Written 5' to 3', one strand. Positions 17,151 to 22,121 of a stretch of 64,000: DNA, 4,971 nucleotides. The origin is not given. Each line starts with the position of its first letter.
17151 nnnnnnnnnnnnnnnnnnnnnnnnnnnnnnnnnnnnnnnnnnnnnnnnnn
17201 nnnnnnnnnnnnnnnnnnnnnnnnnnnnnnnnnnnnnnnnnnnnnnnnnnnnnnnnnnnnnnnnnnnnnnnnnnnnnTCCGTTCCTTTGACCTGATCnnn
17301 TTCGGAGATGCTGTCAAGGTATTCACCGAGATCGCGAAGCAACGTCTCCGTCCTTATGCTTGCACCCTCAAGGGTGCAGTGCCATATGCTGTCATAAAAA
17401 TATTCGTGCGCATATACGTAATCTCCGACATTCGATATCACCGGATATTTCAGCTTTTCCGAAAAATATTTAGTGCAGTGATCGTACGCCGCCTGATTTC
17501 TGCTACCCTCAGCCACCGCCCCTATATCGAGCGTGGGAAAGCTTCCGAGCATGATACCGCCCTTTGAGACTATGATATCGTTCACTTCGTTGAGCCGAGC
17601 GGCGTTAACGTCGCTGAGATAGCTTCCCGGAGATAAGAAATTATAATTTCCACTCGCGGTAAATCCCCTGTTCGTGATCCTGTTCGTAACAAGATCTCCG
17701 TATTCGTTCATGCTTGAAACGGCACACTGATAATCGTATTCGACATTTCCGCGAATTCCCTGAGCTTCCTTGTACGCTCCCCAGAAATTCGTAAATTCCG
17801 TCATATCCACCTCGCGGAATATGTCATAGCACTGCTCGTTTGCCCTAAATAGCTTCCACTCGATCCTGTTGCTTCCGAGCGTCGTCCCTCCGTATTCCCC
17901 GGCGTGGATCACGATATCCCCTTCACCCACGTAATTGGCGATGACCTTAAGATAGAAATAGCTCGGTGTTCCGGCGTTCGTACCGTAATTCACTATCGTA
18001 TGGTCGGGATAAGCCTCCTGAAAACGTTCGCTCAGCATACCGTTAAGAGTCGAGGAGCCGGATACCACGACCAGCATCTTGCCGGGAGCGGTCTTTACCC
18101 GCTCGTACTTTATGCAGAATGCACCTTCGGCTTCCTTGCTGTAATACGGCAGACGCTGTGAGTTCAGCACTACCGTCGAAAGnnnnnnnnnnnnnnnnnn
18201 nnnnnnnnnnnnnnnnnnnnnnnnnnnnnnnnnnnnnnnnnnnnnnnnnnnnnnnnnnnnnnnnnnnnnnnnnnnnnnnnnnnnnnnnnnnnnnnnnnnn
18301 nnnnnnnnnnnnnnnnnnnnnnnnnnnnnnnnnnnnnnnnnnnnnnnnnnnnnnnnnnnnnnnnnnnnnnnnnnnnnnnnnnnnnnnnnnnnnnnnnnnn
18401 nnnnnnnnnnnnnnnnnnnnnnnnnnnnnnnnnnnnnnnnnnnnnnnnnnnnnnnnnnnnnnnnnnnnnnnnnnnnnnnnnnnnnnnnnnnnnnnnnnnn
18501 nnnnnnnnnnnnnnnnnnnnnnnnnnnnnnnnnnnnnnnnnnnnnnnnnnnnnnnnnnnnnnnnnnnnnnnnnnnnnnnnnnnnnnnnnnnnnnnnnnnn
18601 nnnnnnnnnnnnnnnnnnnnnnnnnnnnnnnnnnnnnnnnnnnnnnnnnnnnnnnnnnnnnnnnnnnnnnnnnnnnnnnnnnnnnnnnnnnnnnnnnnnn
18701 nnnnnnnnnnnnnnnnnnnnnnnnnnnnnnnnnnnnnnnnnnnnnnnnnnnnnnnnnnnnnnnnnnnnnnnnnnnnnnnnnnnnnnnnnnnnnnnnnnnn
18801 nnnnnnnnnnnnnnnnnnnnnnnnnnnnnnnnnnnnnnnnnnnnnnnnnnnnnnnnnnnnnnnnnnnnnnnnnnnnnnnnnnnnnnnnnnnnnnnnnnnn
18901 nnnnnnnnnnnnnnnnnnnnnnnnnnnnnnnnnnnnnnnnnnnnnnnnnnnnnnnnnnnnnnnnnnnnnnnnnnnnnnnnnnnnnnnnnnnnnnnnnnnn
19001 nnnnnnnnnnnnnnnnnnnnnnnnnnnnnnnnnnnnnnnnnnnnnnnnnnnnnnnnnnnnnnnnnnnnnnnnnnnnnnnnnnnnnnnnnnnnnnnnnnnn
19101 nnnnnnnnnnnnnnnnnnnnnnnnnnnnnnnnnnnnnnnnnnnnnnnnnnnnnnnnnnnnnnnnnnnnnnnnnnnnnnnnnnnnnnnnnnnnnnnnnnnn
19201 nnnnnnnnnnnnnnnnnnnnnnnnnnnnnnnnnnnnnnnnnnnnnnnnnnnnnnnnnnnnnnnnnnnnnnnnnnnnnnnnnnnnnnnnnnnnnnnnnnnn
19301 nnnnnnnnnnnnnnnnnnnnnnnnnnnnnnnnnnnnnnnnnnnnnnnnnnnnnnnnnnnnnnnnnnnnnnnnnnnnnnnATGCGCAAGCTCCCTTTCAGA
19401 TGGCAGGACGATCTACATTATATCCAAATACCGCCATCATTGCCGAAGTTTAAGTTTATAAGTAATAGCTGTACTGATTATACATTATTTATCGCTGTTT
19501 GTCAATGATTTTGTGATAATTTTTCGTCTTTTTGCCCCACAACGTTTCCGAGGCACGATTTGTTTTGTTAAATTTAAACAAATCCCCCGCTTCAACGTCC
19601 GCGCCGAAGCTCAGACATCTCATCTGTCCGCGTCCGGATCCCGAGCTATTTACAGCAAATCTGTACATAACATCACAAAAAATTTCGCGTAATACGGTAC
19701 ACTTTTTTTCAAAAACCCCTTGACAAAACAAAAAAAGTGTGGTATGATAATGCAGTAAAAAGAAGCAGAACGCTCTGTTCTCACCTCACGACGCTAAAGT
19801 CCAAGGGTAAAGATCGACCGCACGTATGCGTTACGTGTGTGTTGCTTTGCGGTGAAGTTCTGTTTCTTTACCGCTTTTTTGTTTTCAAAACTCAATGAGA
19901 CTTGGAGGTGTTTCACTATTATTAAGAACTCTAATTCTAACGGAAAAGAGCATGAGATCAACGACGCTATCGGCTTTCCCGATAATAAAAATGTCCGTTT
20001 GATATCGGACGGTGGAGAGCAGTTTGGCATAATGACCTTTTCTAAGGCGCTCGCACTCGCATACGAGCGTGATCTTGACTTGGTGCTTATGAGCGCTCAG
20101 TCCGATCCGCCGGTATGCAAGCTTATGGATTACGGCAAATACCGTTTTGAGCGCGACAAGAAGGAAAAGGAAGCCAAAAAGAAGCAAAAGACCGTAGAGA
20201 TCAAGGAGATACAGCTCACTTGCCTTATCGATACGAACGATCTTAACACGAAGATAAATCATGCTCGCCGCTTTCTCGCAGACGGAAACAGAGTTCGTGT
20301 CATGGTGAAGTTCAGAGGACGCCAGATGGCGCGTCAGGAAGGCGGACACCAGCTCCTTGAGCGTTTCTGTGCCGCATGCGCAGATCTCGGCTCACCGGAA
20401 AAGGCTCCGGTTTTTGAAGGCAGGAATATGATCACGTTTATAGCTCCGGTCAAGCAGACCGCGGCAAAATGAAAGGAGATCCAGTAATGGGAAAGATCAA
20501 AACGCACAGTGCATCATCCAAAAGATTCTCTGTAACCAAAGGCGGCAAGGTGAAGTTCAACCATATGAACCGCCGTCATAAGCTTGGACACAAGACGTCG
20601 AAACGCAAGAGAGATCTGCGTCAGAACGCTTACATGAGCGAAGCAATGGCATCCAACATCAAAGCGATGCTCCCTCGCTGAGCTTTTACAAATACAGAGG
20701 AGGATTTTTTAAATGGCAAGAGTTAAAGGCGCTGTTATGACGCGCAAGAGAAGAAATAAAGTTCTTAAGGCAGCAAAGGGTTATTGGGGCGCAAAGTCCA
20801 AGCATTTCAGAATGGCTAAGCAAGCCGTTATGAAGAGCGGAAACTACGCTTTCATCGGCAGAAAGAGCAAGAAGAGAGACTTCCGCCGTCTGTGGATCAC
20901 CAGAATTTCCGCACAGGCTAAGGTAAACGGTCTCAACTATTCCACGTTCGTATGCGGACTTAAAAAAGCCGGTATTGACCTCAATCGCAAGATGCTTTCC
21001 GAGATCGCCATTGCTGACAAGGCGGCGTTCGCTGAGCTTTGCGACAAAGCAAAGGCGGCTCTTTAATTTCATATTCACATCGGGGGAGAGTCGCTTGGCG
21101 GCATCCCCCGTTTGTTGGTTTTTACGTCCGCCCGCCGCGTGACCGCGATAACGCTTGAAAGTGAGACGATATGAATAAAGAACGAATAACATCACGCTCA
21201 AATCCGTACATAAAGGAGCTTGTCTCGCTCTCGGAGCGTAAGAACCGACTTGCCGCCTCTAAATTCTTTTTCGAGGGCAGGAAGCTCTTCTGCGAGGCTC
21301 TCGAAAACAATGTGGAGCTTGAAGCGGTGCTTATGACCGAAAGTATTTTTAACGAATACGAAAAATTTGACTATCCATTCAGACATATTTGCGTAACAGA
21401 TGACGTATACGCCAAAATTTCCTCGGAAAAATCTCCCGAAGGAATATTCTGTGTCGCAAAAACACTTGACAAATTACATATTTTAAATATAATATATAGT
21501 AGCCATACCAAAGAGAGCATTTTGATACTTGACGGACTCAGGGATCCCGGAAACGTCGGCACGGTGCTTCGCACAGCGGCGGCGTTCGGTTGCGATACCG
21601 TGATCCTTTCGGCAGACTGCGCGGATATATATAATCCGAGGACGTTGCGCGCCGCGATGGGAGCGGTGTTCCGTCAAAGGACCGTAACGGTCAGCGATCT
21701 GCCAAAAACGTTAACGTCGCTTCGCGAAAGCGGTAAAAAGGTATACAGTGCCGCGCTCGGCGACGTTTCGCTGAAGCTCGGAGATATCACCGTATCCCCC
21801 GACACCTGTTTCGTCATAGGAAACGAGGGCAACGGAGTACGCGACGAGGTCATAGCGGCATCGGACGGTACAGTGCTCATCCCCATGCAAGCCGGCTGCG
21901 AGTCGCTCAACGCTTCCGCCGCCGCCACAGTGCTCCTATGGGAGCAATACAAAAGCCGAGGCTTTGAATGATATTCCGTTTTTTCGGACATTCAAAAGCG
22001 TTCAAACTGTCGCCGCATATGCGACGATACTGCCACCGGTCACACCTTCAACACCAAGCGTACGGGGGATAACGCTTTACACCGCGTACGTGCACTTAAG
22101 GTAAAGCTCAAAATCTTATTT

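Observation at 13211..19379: Four-gene MBOAT operon with two paralogous SGNH/DltD-like ectoenzymes fused to BspA-type LRR domains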

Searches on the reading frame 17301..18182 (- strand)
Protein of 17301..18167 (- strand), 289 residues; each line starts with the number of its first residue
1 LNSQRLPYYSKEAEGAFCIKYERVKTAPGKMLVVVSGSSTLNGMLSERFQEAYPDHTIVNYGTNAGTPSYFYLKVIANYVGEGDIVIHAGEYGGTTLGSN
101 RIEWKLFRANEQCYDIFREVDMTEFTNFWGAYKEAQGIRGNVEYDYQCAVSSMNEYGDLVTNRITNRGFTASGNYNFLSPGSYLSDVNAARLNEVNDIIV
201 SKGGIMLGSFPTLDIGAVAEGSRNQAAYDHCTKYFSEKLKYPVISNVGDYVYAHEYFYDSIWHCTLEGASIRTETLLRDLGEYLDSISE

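Call 15: find_homologous_proteins(query=window:17301-18167:-, max_evalue=0.001)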
Query window:17301-18167:- (289 aa): 6 proteins with E <= 0.001 among 516 candidates.
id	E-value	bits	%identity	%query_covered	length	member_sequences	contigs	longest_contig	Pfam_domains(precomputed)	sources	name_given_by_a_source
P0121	4.4e-60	221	43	99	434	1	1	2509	PF13306.13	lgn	-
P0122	5.6e-60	221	44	100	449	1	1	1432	PF13306.13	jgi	jgi:hypothetical protein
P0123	8.3e-56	207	41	99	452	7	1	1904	PF13306.13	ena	-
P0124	1.2e-53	200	41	99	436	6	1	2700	PF13306.13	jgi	jgi:hypothetical protein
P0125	2.3e-32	130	51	46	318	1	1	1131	PF13306.13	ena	-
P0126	6.1e-5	40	24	93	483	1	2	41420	-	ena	-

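Call 40: find_homologous_proteins(query=A2, max_evalue=0.00001)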
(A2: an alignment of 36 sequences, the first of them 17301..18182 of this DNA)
Query A2 (36 sequences) (294 aa, profile of the alignment): 96 proteins with E <= 0.00001 among 5614 candidates.
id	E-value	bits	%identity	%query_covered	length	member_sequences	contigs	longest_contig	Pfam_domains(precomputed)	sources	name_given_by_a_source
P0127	2.0e-110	387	51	99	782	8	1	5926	PF13306.13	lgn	-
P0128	3.6e-110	386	48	100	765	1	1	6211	PF13306.13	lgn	-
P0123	8.5e-109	381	42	99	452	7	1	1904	PF13306.13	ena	-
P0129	1.1e-108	381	46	99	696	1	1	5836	PF13306.13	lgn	-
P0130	1.8e-108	380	44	99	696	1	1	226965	PF13306.13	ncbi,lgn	-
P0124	4.0e-108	379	41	99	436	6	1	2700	PF13306.13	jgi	jgi:hypothetical protein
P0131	5.6e-108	379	45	98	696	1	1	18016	PF13306.13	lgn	-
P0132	1.1e-107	378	44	99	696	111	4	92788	-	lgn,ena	-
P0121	1.6e-107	377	43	99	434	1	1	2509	PF13306.13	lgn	-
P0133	1.9e-107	377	48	100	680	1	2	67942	PF13306.13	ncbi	-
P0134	5.2e-107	375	44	99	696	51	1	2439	PF13306.13,PF18998.7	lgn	-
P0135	8.4e-107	375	48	99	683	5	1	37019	PF13306.13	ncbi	-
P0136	9.5e-107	375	51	99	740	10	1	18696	PF13306.13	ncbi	-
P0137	3.2e-106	373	49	100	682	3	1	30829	PF13306.13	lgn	-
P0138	4.2e-106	373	45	100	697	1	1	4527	PF13306.13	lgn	-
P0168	7.9e-99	349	100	100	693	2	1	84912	PF13306.13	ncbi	-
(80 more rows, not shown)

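Call 42: find_encoding_contigs(protein=P0168, flank=3000, max_places=2)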
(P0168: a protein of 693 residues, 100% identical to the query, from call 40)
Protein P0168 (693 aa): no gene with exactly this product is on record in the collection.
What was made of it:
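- Tried and rejected: The source contig of the window could not be traced through P0168 (call 42).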

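Call 49: predict_structure(alignment_id=A3)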
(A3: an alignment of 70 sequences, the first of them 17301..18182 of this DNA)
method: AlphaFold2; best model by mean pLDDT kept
length: 294 residues; sequences in the alignment: 70
mean_pLDDT: 94.0   pTM: 0.93
mean pLDDT of the five models: 94.0, 93.7, 93.1, 92.8, 92.6
residues with pLDDT >= 90: 246; 70-90: 43; 50-70: 5; < 50: 0
segments of 3 or more residues with pLDDT < 50: none
pLDDT, mean of each block of 10 residues (from residue 1): 82 75 94 97 96 98 94 95 98 93 95 90 96 95 78 84 93 96 97 98 98 98 98 99 99 99 98 98 98 85
secondary structure, 60 per line:
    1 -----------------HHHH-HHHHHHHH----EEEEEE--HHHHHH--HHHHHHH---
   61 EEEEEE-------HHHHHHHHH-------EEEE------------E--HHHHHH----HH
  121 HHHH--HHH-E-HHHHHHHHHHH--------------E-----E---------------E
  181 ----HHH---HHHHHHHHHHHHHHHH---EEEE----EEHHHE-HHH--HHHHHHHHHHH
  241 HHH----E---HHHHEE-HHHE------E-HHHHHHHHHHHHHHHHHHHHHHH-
elements in order: H18-21 H23-30 E35-40 H43-48 H51-57 E61-66 H74-82 E90-93 H109-114 H119-124 H133-143 H191-206 E210-213 H230-243 H252-255 H271-293
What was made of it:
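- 17298..19379 (-): p1 (D1-type): 693-aa predicted lipoprotein. Signal and lipobox at aa 1-35 (19275-19379). B-repeat-like region at aa ~36-300 (18480-19274). BspA-type LRR at aa ~301-405 (18165-18479). SGNH-like catalytic domain at aa 406-693 (17301-18164), with Ser442, Gly466, Asp488, Glu495 and His667. Call 49: model pLDDT 94.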

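Call 52: fold_search(model_id=the predicted structure, library=pdb)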
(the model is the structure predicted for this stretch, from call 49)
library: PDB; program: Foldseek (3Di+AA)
matches with E <= 10: 1428; with E <= 0.001: 2
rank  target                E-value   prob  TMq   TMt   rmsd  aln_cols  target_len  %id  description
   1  1deo_A                1.4e-05  1.00  0.39  0.48  12.5       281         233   14  RHAMNOGALACTURONAN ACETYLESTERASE FROM ASPERGILLUS ACULEATUS AT 1.55 A RESOLUTION WITH SO4 IN THE ACTIVE SITE (released 2000-04-26)
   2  3c1u                  2.8e-05  1.00  0.40  0.49  12.0       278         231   14  D192N mutant of Rhamnogalacturonan acetylesterase (released 2008-08-05)
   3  2o14                  1.1e-03  1.00  0.41  0.34   7.3       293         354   10  X-Ray Crystal Structure of Protein YXIM_BACsu from Bacillus subtilis. Northeast Structural Genomics Consortium Target SR (released 2006-12-12)
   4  9hi5_B                1.2e-03  0.99  0.40  0.52   7.4       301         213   11  Structure of scaffold FI6-focused design_02 (released 2025-12-03)
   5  9hi5_C                9.3e-03  0.95  0.40  0.53   7.4       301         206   11  Structure of scaffold FI6-focused design_02 (released 2025-12-03)
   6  4oao_A                1.9e-02  0.87  0.39  0.50   9.8       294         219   12  A mutant of Axe2 (R55A), and acetyl-xylooligosaccharide esterase from Geobacillus Stearmophilus (released 2015-01-14)
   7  3mil_B                2.4e-02  0.87  0.39  0.46   9.2       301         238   11  Crystal structure of isoamyl acetate-hydrolyzing esterase from Saccharomyces cerevisiae (released 2010-11-24)
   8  2rhr_B                2.4e-02  0.15  0.22  0.24  15.3       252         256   11  P94L actinorhodin ketordeuctase mutant, with NADPH and Inhibitor Emodin (released 2008-08-19)
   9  4jj6_A                2.8e-02  0.85  0.39  0.50   8.3       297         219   12  Crystal structure of a catalytic mutant of Axe2 (Axe2-H194A), an acetylxylan esterase from Geobacillus stearothermophi (released 2014-03-12)
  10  6vjp_B                2.9e-02  0.93  0.35  0.60   7.2       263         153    8  Structure of Staphylococcus aureus peptidoglycan O-acetyltransferase A (OatA) C-terminal catalytic domain (released 2020-05-06)
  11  4o6v_A                2.9e-02  0.15  0.21  0.24  15.4       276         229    8  Crystal Structure of a 3-oxoacyl-[acyl-carrier protein] reductase (EC 1.1.1.100) from Brucella suis (released 2014-01-15)
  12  3p94_D                3.6e-02  0.72  0.35  0.48   9.1       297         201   11  Crystal structure of a GDSL-like Lipase (BDI_0976) from Parabacteroides distasonis ATCC 8503 at 1.93 A resolution (released 2010-11-03)
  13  2hsj_A                3.8e-02  0.66  0.34  0.45  10.1       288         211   12  The structure of a putative platelet activating factor from Streptococcus pneumonia. (released 2006-09-19)
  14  4h08                  4.1e-02  0.89  0.40  0.55   8.8       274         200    9  Crystal structure of a putative hydrolase (BT3161) from Bacteroides thetaiotaomicron VPI-5482 at 1.80 A resolution (released 2012-10-17)
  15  4dbz_B                4.3e-02  0.13  0.21  0.23  16.2       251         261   10  Crystal Structure of V151L Actinorhodin Polyketide Ketoreductase with NADPH (released 2013-01-16)
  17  6vjp_A                4.9e-02  0.28  0.17  0.29  12.4       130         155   12  Structure of Staphylococcus aureus peptidoglycan O-acetyltransferase A (OatA) C-terminal catalytic domain (released 2020-05-06)
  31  6o93                  6.8e-02  0.41  0.41  0.32  11.8       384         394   10  D-alanyl transferase DltD from Enterococcus faecalis (released 2019-03-27)
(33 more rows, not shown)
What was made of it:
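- On DltD (PF04914): p1 model: 6o93 E=0.068, probability 0.41 (call 52).
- On SGNH hydrolase superfamily (Pfam clan CL0264): p1 domain: 1deo E=1.4e-5 at probability 1.0; also 2o14, Axe2, OatA-C (6vjp) and PAF-AH (call 52).
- Its match to DltD is weak, at probability 0.41 (call 52).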

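Call 68: search_protein_families(library=pfam, alignment_id=A3, max_evalue=1)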
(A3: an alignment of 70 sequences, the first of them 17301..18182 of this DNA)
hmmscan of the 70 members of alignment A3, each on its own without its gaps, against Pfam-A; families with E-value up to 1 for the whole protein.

A. member 1, window:17301-18182:- (294 aa): 1 family
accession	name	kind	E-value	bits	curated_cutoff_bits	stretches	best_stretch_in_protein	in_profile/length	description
PF07611.17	DUF1574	-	0.12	12.2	29.1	1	27-77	54-104/342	Protein of unknown function (DUF1574)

B. families by the number of members that match (of 70 scanned): 34 families (the first 25 are shown)
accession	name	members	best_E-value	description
PF13306.12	LRR_5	69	5.6e-15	BspA type Leucine rich repeat region (6 copies)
PF18998.6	Flg_new_2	44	1e-09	Divergent InlB B-repeat domain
PF09479.16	Flg_new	16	2.3e-07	Listeria-Bacteroides repeat domain (List_Bact_rpt)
PF13855.12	LRR_8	14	1.6e-07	Leucine rich repeat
PF07611.17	DUF1574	9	0.0062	Protein of unknown function (DUF1574)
PF09295.16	ChAPs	3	1.9e-05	ChAPs (Chs5p-Arf1p-binding proteins)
PF23979.1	DUF7304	3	0.014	Domain of unknown function (DUF7304)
PF13155.12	Toprim_2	2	0.0045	Toprim-like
PF12799.13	LRR_4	2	0.014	Leucine Rich repeats (2 copies)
PF25641.1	Head_fiber_dimeric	2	0.028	Head fiber dimeric protein-like domain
PF24547.1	DUF7601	2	0.22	Domain of unknown function (DUF7601)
PF21827.1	New_glue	1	1.5e-06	New glue protein family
PF19425.4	Csd3_N2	1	0.0028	Csd3 second domain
PF08884.16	Flagellin_D3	1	0.0039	Flagellin D3 domain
PF03575.23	Peptidase_S51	1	0.0059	Peptidase family S51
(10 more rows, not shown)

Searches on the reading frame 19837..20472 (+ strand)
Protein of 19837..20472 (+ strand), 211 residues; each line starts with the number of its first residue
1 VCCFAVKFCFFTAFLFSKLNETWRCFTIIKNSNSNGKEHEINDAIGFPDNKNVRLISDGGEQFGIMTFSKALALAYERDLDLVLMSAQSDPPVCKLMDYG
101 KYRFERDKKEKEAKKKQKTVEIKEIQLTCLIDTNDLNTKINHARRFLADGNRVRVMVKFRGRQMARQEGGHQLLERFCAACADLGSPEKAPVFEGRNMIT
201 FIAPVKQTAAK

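Call 58: search_protein_families(library=pfam, proteins=[window:19837-20472:+], max_evalue=0.001)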
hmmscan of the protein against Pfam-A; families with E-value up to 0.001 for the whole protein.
window:19837-20472:+ (211 aa): 2 families
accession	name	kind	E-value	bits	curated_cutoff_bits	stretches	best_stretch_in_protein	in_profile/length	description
PF00707.27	IF3_C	-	6.8e-31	106.5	34.8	1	120-204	1-85/86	Translation initiation factor IF-3, C-terminal domain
PF05198.21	IF3_N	-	3.2e-27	94.9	26.9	1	41-113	1-70/70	Translation initiation factor IF-3, N-terminal domain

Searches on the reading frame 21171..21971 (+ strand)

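Call 58: search_protein_families(library=pfam, proteins=[window:21171-21971:+], max_evalue=0.001)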
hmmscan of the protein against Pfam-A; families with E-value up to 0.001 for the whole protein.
window:21171-21971:+ (266 aa): 2 families
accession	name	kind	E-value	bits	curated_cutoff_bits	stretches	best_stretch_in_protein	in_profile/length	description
PF00588.24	SpoU_methylase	-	1.4e-36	126.1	29.7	1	117-257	3-142/142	SpoU rRNA Methylase family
PF22435.1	MRM3-like_sub_bind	-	6e-16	59.1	27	1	11-93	1-83/84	MRM3-like substrate binding domain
